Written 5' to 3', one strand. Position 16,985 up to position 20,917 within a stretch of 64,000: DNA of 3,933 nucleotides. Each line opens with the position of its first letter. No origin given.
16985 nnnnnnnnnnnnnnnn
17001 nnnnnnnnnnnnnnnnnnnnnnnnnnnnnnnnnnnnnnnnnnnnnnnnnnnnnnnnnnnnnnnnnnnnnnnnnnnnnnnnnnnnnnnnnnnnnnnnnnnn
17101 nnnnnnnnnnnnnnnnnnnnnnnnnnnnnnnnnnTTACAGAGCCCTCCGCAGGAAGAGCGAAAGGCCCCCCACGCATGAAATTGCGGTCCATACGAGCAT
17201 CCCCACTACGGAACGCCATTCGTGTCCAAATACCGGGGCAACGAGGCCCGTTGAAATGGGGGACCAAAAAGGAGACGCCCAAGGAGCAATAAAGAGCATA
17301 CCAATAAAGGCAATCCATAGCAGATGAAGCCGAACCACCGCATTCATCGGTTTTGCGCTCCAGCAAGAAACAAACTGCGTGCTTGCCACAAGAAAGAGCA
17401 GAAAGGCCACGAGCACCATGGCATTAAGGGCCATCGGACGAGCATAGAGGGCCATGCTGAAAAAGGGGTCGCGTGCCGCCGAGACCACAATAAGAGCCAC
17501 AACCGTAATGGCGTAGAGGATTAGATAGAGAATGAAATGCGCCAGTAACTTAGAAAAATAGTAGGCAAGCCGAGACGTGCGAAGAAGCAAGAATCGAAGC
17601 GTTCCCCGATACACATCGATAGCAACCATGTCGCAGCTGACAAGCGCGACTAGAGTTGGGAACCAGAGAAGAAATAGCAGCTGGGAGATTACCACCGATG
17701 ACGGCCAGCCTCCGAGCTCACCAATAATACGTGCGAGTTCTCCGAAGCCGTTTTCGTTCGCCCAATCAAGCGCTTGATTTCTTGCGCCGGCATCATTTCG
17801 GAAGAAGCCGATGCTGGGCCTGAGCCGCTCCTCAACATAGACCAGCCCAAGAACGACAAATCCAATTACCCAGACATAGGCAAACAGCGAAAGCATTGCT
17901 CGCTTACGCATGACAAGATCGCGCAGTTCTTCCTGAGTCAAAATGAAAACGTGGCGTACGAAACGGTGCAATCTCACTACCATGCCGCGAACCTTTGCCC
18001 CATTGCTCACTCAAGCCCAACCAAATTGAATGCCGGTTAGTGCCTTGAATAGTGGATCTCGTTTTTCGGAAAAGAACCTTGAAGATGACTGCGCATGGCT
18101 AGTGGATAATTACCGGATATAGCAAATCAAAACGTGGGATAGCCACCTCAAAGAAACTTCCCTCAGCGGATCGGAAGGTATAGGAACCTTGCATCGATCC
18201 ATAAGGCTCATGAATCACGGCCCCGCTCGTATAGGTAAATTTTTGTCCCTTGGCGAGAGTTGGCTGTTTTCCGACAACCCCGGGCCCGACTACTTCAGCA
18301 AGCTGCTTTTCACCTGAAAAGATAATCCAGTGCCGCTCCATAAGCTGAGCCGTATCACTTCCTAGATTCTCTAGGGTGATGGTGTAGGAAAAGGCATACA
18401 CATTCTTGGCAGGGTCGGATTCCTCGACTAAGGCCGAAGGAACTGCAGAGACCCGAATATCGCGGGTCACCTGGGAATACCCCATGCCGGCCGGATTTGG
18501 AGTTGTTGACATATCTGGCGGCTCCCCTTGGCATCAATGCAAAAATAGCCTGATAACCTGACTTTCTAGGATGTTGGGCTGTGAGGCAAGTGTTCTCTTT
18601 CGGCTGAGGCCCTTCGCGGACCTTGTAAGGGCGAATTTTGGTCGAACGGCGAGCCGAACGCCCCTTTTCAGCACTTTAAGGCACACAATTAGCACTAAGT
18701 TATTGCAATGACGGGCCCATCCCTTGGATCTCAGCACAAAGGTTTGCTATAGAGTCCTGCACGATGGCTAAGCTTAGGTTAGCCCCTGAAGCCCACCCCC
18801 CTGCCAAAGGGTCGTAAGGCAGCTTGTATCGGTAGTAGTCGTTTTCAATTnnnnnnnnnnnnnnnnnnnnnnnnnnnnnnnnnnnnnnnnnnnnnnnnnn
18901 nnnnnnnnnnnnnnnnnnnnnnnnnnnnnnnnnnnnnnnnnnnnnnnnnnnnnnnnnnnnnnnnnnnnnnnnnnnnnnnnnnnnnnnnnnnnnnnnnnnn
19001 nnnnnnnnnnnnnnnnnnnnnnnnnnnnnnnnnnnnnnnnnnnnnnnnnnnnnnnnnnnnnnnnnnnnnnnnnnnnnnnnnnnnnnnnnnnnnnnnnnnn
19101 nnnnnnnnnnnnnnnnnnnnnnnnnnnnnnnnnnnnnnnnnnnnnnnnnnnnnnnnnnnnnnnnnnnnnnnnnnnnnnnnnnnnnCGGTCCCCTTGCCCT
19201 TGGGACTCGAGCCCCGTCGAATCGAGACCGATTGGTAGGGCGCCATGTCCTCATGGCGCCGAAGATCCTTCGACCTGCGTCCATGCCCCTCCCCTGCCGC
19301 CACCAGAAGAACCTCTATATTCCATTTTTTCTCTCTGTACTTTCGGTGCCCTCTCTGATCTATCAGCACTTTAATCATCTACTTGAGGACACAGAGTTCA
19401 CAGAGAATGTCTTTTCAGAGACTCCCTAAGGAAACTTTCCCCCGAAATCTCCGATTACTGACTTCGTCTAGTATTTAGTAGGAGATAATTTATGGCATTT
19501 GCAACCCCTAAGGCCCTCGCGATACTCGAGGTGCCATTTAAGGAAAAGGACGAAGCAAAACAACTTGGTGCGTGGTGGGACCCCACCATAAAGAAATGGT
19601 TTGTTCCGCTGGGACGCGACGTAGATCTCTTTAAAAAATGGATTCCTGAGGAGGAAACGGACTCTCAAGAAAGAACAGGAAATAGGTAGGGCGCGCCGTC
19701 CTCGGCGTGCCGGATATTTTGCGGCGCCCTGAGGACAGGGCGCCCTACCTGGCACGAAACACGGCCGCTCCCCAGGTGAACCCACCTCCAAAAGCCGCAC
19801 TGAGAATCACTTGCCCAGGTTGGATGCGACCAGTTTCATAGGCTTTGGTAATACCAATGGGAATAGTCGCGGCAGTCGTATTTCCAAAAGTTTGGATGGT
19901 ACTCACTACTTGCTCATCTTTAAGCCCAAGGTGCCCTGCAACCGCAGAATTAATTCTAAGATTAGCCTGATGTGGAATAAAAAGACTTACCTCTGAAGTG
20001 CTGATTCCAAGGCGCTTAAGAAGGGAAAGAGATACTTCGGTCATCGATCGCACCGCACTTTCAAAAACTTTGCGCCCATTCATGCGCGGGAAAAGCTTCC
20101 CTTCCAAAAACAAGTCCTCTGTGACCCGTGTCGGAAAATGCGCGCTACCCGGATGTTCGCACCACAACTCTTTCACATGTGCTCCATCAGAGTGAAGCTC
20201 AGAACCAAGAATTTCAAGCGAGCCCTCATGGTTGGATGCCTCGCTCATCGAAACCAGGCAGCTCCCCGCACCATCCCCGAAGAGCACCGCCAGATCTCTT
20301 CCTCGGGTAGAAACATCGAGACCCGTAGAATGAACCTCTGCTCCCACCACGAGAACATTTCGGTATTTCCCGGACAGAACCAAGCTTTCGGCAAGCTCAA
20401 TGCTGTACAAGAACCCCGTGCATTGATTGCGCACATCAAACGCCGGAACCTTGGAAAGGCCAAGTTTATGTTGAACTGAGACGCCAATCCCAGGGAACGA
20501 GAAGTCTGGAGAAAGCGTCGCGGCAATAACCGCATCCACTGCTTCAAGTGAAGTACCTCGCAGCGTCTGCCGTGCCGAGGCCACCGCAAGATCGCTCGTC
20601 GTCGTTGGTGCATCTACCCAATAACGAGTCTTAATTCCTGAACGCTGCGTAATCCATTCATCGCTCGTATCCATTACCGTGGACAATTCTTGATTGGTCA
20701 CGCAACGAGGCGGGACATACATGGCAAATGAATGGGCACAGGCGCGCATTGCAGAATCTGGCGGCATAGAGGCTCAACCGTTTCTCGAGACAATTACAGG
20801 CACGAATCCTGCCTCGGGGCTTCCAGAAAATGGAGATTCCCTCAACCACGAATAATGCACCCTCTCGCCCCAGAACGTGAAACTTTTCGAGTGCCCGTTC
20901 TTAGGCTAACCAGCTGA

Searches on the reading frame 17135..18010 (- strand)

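Call 10: search_protein_families(library=pfam, proteins=[window:17135-18010:-], max_evalue=0.001)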
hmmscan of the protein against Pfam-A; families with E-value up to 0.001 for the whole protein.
window:17135-18010:- (291 aa): 1 family
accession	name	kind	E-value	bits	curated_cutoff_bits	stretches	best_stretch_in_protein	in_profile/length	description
PF12679.13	ABC2_membrane_2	-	1.3e-08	34.9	27.2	1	27-289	6-281/283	ABC-2 family transporter protein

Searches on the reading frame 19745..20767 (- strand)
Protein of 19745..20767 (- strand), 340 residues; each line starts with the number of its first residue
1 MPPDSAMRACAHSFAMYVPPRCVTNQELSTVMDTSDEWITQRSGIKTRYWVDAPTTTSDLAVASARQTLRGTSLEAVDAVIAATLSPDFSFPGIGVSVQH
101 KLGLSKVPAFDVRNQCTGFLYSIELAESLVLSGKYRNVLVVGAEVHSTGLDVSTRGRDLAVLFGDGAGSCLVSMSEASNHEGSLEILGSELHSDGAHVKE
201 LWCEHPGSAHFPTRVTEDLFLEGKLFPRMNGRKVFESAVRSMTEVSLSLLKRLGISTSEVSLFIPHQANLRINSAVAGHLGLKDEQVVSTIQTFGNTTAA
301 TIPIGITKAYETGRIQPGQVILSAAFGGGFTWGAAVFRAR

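Call 48: search_protein_families(library=pfam, proteins=[window:19745-20767:-], max_evalue=0.001)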
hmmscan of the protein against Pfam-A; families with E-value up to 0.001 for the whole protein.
window:19745-20767:- (340 aa): 2 families
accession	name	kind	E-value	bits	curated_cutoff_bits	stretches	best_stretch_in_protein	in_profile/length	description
PF08541.16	ACP_syn_III_C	-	1.6e-30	105.5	26.6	1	250-338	1-89/90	3-Oxoacyl-[acyl-carrier-protein (ACP)] synthase III C terminal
PF08545.16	ACP_syn_III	-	6.5e-23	80.9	24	1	110-195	1-80/80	3-Oxoacyl-[acyl-carrier-protein (ACP)] synthase III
